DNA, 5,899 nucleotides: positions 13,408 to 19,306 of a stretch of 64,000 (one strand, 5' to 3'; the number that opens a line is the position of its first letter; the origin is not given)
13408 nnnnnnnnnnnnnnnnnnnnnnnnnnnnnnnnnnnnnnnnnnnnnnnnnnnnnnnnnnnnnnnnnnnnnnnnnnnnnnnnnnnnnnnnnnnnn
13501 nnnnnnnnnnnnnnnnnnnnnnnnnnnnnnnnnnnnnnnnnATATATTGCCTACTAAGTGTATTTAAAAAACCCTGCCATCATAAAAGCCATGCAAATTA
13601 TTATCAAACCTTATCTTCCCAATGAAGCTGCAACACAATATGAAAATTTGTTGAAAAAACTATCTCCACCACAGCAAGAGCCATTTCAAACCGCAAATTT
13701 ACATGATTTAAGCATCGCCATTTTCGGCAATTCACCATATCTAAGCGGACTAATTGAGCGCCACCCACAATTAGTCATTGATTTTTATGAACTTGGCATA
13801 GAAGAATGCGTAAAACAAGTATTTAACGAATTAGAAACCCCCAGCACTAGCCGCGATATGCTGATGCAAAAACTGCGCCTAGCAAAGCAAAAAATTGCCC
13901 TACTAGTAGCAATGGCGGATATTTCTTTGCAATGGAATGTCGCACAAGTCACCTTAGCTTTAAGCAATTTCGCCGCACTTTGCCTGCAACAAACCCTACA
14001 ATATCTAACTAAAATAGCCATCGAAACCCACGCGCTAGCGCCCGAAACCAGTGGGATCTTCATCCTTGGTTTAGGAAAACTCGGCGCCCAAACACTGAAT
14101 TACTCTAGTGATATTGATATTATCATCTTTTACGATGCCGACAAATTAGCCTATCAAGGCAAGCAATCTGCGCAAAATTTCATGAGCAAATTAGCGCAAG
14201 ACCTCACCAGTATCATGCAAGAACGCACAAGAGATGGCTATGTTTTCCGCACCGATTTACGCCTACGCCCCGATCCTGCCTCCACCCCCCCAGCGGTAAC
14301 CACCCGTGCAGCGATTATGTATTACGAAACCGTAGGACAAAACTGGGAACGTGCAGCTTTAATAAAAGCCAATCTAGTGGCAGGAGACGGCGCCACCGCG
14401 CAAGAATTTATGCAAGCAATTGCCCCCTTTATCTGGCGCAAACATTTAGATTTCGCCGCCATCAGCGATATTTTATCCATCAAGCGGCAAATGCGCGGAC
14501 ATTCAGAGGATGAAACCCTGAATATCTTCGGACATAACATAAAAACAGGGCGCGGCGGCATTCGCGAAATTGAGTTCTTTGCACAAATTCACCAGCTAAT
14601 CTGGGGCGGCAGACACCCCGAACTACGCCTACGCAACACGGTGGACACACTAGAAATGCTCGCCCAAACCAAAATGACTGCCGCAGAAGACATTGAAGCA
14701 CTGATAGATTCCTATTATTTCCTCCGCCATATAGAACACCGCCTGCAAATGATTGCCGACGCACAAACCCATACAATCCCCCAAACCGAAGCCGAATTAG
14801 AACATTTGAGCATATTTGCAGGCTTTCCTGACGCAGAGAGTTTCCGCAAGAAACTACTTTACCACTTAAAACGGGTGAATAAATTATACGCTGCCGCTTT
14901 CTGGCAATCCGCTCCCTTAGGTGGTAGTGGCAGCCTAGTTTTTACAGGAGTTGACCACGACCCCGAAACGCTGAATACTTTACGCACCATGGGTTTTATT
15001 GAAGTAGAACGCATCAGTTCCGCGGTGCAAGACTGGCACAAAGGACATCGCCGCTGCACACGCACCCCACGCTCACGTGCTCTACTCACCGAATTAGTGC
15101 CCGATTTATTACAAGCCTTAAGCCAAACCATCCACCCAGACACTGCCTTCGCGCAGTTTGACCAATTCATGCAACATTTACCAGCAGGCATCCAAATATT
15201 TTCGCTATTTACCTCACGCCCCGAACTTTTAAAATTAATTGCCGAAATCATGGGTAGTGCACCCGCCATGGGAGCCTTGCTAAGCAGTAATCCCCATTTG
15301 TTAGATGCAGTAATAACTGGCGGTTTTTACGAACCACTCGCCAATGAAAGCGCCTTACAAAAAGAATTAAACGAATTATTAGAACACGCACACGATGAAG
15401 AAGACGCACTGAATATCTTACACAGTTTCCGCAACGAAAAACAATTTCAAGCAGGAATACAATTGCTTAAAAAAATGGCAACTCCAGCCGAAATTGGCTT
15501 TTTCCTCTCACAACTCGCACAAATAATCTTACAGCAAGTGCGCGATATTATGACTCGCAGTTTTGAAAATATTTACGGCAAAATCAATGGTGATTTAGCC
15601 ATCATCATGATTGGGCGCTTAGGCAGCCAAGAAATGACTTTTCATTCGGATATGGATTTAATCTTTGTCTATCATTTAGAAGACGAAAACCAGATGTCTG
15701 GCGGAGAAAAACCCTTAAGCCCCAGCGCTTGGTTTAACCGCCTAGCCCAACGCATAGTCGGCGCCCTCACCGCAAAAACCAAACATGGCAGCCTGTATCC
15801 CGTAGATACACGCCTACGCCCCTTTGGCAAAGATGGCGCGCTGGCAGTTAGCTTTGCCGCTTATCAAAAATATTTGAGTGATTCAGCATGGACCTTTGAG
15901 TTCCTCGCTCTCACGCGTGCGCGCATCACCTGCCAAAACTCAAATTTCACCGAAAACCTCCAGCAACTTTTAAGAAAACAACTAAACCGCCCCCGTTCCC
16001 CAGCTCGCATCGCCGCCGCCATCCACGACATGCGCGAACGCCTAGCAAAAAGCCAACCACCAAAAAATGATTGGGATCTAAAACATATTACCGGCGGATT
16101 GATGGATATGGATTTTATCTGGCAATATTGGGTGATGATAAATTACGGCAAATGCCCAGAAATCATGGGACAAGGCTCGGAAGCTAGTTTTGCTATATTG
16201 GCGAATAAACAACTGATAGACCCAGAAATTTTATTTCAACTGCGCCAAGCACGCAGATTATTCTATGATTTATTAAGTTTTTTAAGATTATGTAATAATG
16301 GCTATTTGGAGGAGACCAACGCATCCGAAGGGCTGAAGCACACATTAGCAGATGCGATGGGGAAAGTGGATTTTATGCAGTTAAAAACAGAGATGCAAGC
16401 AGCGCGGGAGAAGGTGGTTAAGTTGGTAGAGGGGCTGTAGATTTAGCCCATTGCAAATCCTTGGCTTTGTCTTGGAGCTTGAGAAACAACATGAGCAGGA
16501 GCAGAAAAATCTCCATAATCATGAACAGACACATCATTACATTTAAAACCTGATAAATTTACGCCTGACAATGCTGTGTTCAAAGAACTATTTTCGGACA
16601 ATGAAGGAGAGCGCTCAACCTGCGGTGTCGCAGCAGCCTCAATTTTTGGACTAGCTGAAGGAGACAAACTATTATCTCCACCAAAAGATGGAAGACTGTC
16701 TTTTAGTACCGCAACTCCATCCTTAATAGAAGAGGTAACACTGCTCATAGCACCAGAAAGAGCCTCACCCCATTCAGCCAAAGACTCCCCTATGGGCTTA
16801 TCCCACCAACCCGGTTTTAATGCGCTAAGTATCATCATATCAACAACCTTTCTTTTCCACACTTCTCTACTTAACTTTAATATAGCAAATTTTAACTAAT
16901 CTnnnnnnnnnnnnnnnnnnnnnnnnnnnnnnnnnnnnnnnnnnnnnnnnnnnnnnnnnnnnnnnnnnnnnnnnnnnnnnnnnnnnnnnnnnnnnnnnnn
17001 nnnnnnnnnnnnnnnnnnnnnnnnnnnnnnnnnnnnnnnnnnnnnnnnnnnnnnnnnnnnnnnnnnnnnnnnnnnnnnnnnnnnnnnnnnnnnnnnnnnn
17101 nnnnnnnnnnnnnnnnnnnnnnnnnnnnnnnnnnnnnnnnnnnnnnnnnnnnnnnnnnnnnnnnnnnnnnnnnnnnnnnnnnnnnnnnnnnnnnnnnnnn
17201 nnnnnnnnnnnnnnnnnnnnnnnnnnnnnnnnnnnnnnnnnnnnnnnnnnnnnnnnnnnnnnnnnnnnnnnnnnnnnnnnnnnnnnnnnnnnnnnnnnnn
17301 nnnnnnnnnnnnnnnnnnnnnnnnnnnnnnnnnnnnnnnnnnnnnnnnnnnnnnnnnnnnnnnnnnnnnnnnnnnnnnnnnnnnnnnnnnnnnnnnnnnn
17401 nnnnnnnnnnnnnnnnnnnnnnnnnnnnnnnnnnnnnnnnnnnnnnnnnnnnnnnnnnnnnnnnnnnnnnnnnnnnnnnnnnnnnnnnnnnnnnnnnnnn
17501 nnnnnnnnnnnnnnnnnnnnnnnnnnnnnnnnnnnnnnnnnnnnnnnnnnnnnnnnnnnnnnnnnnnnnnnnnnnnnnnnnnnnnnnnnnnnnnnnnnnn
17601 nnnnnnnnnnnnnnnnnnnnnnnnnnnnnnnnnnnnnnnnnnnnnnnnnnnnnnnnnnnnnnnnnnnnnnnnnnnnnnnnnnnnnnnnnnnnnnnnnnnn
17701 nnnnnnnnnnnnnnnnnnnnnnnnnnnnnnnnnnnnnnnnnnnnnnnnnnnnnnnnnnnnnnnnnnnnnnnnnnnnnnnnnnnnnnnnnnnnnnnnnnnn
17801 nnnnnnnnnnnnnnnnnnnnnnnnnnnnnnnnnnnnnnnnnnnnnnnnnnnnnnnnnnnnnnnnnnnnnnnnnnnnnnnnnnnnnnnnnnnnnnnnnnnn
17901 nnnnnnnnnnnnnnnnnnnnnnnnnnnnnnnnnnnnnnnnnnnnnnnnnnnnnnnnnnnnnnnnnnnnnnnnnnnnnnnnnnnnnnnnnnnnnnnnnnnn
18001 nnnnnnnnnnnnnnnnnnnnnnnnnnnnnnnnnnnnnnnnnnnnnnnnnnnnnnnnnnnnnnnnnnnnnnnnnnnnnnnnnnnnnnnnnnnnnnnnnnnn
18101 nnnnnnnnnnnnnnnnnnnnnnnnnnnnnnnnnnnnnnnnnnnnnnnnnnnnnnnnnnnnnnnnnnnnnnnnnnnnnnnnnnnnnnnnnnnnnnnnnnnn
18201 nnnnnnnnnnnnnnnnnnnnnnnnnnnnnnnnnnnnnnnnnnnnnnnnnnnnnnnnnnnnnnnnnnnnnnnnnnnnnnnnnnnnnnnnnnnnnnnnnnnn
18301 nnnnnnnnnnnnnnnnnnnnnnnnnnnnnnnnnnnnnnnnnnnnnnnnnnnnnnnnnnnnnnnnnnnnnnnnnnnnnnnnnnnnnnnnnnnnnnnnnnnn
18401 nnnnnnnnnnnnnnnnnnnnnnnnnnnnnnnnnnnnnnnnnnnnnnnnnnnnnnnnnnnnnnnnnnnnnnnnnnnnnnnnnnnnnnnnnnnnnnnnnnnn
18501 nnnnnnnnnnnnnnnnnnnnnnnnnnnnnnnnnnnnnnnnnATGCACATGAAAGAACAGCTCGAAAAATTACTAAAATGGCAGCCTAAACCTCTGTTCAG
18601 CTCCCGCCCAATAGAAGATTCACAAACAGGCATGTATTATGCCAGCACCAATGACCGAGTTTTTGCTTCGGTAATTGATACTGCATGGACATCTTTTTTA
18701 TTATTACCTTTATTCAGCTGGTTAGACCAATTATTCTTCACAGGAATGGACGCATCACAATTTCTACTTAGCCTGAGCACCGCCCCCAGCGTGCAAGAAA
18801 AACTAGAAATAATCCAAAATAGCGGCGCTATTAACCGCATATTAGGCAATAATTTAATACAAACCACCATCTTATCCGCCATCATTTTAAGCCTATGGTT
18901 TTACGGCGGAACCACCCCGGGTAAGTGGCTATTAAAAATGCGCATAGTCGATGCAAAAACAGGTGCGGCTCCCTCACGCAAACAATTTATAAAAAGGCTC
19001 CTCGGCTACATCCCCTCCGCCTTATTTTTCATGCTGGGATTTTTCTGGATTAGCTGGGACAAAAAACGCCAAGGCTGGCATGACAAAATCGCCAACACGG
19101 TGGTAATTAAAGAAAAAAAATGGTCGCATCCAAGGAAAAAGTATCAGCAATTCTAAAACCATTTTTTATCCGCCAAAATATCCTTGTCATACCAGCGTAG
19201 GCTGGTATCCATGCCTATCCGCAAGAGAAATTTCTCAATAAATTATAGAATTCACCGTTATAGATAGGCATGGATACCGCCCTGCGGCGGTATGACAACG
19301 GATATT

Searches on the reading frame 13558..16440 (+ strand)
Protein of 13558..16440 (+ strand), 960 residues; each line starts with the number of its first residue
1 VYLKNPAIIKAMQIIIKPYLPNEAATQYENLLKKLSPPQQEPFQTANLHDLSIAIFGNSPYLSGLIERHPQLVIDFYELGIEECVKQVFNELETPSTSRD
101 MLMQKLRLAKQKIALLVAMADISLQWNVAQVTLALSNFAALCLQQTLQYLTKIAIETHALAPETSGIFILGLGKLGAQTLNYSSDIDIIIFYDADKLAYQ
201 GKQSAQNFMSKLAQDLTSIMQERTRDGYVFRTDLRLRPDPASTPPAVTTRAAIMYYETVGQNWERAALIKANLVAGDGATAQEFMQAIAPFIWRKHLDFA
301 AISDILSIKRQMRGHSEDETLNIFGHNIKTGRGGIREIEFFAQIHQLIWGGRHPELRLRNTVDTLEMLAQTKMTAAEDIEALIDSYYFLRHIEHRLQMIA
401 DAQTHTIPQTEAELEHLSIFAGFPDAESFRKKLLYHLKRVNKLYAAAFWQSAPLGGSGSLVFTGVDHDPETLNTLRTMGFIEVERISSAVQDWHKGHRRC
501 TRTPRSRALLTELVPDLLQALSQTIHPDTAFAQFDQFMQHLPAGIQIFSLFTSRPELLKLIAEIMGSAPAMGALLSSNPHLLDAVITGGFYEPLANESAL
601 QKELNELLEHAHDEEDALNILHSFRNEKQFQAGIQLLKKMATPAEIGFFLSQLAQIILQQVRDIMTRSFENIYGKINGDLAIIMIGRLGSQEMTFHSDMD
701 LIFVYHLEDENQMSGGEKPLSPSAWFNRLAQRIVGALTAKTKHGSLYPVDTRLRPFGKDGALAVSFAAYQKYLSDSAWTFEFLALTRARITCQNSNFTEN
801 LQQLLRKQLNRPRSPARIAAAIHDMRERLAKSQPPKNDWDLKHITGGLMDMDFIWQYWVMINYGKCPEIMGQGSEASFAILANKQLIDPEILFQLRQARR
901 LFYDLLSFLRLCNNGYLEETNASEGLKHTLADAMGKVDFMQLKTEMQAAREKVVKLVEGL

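Call 81: search_protein_families(library=pfam, proteins=[window:13558-16440:+], max_evalue=0.00001)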
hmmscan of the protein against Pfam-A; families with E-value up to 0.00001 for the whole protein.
window:13558-16440:+ (960 aa): 2 families
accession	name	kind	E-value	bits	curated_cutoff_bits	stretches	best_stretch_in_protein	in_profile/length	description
PF03710.21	GlnE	-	8.4e-110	366.5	24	2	559-801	2-249/252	Glutamate-ammonia ligase adenylyltransferase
PF08335.16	GlnD_UR_UTase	-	5.6e-32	111.1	21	1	312-446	12-139/141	GlnD PII-uridylyltransferase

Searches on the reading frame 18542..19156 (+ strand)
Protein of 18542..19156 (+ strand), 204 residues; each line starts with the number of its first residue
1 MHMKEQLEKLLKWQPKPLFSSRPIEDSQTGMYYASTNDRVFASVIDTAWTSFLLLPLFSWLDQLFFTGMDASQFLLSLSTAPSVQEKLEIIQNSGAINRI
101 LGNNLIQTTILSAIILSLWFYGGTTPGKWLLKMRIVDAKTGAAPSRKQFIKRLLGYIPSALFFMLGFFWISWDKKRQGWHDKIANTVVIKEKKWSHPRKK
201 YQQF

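Call 88: search_protein_families(library=pfam, proteins=[window:18542-19156:+], max_evalue=0.001)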
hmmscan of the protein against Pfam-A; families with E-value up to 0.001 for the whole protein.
window:18542-19156:+ (204 aa): 1 family
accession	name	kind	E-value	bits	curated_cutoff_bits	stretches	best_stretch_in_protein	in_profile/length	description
PF06271.18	RDD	-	4.4e-21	76.1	24.1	1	33-185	1-137/137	RDD family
